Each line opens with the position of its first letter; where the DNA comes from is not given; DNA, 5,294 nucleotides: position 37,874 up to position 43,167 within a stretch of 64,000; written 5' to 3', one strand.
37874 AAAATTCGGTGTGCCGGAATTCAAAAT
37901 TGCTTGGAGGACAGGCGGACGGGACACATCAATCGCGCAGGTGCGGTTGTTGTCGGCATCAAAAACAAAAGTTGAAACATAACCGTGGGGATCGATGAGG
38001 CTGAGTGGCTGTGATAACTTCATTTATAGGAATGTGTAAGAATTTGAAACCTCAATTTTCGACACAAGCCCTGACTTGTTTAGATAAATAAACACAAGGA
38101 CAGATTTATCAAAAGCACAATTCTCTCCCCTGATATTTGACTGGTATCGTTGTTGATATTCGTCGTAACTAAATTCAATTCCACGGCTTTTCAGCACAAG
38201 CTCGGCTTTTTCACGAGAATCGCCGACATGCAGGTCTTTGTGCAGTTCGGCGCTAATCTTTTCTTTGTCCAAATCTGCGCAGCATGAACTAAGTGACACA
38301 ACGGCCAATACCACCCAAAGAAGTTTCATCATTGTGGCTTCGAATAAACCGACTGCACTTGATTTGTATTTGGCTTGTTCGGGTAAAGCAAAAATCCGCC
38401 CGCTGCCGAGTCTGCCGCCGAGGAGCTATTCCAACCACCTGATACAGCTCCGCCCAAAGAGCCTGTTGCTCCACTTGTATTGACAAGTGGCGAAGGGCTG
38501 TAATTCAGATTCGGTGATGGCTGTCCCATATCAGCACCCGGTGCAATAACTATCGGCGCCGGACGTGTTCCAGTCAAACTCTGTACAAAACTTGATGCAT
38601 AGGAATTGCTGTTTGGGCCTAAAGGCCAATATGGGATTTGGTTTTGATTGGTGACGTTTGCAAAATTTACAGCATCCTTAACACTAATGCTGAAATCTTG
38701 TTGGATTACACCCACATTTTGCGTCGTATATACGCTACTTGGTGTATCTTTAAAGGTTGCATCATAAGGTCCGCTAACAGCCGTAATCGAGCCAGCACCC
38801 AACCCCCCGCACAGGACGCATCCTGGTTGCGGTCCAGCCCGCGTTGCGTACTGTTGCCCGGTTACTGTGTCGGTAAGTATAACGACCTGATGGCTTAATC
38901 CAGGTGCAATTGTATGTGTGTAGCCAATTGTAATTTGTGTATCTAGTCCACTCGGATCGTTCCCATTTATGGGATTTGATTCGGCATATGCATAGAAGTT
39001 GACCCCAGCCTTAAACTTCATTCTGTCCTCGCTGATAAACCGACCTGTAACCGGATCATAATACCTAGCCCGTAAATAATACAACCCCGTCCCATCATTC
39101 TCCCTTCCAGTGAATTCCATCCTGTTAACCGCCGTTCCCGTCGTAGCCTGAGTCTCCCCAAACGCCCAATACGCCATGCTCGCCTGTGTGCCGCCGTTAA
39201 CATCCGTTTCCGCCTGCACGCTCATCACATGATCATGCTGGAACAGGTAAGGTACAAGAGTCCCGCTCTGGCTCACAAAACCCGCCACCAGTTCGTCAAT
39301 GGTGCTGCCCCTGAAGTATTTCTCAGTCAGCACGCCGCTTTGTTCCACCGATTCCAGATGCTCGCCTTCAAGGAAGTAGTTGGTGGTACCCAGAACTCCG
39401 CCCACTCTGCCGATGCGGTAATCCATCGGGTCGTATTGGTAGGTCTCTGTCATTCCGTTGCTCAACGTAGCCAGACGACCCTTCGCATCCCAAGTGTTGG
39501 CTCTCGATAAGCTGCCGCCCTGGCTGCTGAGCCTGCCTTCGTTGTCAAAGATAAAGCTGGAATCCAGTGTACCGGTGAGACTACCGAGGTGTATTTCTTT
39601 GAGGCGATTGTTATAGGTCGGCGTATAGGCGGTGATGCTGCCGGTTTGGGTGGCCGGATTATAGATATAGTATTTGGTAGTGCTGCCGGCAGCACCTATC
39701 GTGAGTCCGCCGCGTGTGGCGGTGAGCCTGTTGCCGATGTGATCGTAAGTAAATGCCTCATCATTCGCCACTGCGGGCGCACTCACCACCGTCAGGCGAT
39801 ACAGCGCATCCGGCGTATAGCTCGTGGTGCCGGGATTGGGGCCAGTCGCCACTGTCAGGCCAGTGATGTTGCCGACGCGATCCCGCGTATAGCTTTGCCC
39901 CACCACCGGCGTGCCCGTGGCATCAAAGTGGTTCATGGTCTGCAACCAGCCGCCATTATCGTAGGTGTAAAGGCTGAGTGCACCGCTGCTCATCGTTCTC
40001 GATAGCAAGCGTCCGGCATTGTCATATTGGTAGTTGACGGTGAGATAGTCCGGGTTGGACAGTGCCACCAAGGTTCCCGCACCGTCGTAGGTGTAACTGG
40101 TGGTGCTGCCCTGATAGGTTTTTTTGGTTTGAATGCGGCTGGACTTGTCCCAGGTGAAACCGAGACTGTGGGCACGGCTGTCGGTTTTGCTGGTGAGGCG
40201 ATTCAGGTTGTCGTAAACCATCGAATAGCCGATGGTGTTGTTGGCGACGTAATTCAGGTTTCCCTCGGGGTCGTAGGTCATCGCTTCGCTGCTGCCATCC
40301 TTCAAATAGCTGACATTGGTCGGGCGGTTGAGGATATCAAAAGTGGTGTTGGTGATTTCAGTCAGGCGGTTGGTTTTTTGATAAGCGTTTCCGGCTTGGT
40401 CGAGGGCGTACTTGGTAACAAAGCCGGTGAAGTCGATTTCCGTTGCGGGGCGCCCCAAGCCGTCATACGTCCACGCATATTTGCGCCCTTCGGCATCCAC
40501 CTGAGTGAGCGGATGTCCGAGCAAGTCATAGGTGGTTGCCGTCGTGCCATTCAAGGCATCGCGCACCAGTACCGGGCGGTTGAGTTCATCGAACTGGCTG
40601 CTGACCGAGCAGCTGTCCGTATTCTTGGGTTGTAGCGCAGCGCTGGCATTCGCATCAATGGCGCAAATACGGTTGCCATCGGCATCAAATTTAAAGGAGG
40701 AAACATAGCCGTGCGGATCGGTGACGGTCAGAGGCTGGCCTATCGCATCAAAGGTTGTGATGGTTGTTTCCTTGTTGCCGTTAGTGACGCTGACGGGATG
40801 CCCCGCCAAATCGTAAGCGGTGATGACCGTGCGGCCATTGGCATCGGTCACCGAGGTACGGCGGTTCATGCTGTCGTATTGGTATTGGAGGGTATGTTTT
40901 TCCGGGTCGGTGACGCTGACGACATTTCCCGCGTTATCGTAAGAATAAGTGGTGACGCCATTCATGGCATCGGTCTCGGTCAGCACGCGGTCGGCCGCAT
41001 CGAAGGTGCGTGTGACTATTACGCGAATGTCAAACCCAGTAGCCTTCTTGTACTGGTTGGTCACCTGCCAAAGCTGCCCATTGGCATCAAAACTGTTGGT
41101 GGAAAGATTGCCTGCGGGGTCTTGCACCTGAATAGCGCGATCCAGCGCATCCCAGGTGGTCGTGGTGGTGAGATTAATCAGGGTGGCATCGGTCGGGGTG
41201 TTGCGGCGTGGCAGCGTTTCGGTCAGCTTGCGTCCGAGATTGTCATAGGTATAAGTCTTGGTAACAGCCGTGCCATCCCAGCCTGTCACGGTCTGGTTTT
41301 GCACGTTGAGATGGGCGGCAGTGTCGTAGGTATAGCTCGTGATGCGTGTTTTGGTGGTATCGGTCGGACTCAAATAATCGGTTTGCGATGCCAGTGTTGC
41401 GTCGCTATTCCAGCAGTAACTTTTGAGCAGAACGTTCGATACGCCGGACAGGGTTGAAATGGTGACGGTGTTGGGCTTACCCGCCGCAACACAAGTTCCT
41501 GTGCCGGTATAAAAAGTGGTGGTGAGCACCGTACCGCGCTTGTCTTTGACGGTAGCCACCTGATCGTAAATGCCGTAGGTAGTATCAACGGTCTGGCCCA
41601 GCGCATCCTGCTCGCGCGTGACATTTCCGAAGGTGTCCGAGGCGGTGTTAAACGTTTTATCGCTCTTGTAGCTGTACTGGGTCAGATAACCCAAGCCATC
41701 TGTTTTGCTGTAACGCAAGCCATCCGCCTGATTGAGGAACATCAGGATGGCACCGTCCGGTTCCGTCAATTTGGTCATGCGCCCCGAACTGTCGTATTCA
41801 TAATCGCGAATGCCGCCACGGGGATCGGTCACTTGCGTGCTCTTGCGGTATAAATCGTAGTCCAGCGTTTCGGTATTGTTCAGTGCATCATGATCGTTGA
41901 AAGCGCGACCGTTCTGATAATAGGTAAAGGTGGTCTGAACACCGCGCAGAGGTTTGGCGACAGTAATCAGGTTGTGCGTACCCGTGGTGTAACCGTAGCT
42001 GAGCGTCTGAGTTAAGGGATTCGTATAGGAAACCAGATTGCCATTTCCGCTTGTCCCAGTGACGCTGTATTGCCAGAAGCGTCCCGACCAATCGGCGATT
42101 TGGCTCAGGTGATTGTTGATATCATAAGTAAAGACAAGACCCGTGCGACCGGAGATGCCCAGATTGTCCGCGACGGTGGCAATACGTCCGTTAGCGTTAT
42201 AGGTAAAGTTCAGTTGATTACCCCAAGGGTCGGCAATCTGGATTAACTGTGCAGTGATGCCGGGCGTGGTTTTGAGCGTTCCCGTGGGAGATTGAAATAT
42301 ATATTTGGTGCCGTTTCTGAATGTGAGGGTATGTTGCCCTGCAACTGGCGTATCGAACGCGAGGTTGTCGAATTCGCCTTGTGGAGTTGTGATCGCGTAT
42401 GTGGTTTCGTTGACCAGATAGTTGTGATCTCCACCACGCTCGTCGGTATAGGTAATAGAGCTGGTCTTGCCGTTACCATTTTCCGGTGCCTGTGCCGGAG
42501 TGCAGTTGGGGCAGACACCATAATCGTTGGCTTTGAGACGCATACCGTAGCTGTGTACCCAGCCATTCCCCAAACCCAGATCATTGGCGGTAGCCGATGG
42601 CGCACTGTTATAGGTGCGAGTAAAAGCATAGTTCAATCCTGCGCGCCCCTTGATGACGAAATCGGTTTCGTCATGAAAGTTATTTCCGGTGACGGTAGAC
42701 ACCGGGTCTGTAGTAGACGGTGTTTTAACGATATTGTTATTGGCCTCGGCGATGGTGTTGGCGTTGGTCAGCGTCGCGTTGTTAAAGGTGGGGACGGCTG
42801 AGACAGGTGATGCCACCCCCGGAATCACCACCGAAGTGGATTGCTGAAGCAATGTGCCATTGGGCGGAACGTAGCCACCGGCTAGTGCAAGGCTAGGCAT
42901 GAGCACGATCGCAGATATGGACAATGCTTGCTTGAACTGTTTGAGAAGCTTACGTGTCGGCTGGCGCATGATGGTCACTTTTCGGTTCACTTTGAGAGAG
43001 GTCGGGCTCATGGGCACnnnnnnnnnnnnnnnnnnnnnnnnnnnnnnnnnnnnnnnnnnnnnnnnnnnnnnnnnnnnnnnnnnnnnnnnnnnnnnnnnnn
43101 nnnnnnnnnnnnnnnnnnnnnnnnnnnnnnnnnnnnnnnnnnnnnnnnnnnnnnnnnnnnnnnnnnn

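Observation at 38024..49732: Exosortase H / IPTL-CTERM surface-protein system co-operonic with a transglutaminase-like giant protein and a Sec-dependent Rhs toxin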

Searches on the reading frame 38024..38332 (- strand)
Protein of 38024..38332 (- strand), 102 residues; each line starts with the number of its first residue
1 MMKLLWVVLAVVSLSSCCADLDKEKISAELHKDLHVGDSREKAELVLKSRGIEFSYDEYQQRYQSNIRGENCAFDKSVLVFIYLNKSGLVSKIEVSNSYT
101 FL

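Call 4: search_protein_families(library=ncbifam, proteins=[window:38024-38332:-], max_evalue=0.01)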
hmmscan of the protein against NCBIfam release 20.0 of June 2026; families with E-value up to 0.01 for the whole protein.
window:38024-38332:- (102 aa): 0 families

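Call 5: search_protein_families(library=pfam, proteins=[window:38024-38332:-], max_evalue=0.01)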
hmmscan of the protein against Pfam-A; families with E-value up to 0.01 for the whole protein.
window:38024-38332:- (102 aa): 0 families
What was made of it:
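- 38024..38332 (-): 102-aa lipoprotein. By position it is the putative immunity protein. No family hit (calls 4, 5).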

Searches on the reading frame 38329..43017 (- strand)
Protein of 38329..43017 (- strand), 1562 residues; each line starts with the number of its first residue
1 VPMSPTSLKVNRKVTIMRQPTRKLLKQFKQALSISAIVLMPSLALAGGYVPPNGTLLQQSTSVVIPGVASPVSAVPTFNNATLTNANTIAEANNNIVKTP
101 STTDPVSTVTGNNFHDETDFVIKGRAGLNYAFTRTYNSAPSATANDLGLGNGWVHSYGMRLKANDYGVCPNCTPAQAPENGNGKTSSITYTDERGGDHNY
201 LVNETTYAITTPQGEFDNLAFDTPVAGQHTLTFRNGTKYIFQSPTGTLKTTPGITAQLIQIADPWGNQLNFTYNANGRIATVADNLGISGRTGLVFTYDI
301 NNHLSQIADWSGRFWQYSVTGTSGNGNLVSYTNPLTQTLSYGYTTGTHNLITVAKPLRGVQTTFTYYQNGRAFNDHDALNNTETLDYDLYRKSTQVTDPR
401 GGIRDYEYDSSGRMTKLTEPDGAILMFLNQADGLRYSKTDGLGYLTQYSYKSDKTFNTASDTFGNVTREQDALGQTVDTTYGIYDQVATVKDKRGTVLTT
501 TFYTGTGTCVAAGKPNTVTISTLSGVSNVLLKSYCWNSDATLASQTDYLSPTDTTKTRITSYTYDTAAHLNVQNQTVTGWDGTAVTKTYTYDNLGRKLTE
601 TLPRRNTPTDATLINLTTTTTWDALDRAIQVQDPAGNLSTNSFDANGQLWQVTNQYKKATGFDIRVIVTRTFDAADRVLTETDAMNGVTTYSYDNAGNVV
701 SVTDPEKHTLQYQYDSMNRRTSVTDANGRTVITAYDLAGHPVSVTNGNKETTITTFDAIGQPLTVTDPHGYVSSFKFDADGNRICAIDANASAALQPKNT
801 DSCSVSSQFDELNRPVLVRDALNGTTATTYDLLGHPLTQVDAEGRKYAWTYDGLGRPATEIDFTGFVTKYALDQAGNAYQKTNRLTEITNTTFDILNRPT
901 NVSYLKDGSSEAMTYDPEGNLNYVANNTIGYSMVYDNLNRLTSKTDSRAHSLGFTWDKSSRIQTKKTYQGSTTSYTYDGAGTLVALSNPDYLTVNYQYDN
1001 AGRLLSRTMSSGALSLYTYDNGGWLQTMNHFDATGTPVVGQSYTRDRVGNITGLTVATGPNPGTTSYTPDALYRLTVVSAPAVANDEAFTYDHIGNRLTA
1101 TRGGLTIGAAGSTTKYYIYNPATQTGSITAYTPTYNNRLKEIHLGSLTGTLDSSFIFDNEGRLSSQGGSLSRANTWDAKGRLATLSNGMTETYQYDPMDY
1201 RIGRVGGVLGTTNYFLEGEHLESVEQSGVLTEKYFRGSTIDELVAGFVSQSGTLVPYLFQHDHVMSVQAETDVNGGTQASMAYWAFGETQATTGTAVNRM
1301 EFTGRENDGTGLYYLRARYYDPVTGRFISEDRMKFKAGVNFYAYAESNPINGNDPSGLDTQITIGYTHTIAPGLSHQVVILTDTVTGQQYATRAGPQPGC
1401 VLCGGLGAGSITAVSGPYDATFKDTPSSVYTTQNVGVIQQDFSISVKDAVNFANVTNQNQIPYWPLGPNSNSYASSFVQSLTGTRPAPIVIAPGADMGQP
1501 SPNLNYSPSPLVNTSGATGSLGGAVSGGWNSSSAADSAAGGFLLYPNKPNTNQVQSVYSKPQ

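Call 4: search_protein_families(library=ncbifam, proteins=[window:38329-43017:-], max_evalue=0.01)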
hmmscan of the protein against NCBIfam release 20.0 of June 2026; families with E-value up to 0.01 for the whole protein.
window:38329-43017:- (1562 aa): 3 families
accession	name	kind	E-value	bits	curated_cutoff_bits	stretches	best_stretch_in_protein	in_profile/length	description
TIGR01643.1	YD_repeat_2x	repeat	4.1e-45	150.5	15.8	5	693-733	1-41/42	YD repeat-containing protein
NF041261.1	RHS_core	equivalog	8.8e-39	133.1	2000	3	814-1055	525-762/1261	RHS element core protein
TIGR03696.1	Rhs_assc_core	domain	9.3e-22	77.3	32.5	1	1283-1358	1-76/76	RHS repeat-associated core domain-containing protein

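Call 5: search_protein_families(library=pfam, proteins=[window:38329-43017:-], max_evalue=0.01)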
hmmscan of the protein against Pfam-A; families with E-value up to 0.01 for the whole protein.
window:38329-43017:- (1562 aa): 2 families
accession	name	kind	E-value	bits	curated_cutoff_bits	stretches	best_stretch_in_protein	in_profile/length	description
PF05593.20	RHS_repeat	-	6.9e-55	182.9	22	9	672-707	1-36/38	RHS Repeat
PF20148.4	DUF6531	-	2.4e-16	60.3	24.1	1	104-165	2-59/74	Domain of unknown function (DUF6531)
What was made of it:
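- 38329..43017 (-): Sec-exported Rhs cocoon toxin (1562 aa). The parts are a signal peptide, DUF6531, YD repeats, the Rhs-associated core ending ...NDPSGL at about residue 1358, and a 204-aa C-terminal domain of unknown family. Pfam and NCBIfam (calls 4, 5).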

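Call 27: search_solved_structures(query=window:38329-43017:-, max_evalue=0.001)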
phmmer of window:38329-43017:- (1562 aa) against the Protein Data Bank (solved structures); distinct sequences matched with E-value up to 0.001: 25.
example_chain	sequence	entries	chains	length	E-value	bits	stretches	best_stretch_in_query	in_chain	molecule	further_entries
8qja_A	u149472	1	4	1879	6.8e-29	103.4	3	841-1358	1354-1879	Putative type VI secretion system YD repeat-containing Rhs element Vgr protein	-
8h8a_A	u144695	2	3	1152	8.9e-29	103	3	1156-1357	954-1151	Putative Rhs-family protein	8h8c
8cp6_B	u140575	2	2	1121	4.3e-27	97.4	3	915-1097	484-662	Toxin protein Tse5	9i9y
8h8b_A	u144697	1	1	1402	7.1e-27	96.7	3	1157-1358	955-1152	Putative Rhs-family protein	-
8qjb_A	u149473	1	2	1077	3.2e-22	81.3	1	686-1358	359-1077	T6SS-associated Rhs core domain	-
8qjc_A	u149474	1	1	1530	3.2e-22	81.3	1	686-1359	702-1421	T6SS-associated Rhs core and toxin domain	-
8qjd_A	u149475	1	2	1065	5.1e-22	80.6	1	686-1358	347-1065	Salmonella bongori Rhs core domain (residues 360-1420)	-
7q97_A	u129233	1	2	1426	1.6e-20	75.7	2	706-1002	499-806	Rhs family protein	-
7pq5_L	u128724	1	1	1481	4e-20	74.4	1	689-901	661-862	Tre23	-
8uy4_A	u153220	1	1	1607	4.7e-18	67.5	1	1297-1407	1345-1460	Tse15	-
9pt5_A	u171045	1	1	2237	8.4e-17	63.3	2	914-1024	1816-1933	Teneurin-like protein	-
8uxt_A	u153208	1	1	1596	1.1e-16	63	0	386-478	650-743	Tse15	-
9ifo_A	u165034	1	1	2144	3.7e-16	61.2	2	914-1024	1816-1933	Teneurin-Like Protein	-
6h6e_F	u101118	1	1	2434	1.3e-11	46.1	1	1264-1360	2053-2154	TcdB2,TccC3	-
6sup_A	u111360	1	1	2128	1.4e-11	46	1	1264-1359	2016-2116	TcdB2,TccC3,Cell division control protein 42 homolog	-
6l7i_G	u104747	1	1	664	1e-10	43.2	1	1095-1358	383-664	TccC2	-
6h6g_A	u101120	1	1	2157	2.5e-10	41.9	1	1264-1358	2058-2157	TcdB2,TccC3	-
4o9x_A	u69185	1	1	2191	3e-10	41.6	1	1264-1358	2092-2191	TcdB2, TccC3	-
4igl_B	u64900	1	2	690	5.6e-09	37.4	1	1282-1358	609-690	YenC2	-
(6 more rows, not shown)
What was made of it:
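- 38329..43017 (-): PDB sequence hits to Rhs cocoons 8qja, 8h8a, Tse5 and TcB/TcC (call 27).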

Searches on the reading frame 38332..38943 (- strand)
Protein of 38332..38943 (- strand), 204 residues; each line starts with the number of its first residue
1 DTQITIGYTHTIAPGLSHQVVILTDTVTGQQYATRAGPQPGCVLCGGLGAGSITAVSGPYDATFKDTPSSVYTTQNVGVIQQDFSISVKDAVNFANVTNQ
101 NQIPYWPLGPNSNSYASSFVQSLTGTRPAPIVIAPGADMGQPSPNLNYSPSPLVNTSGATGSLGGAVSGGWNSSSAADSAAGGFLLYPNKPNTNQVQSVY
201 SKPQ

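Call 35: search_protein_families(library=pfam, proteins=[window:38332-38943:-], max_evalue=0.1)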
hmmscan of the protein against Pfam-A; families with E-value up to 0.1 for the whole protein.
seq(204 aa): 0 families
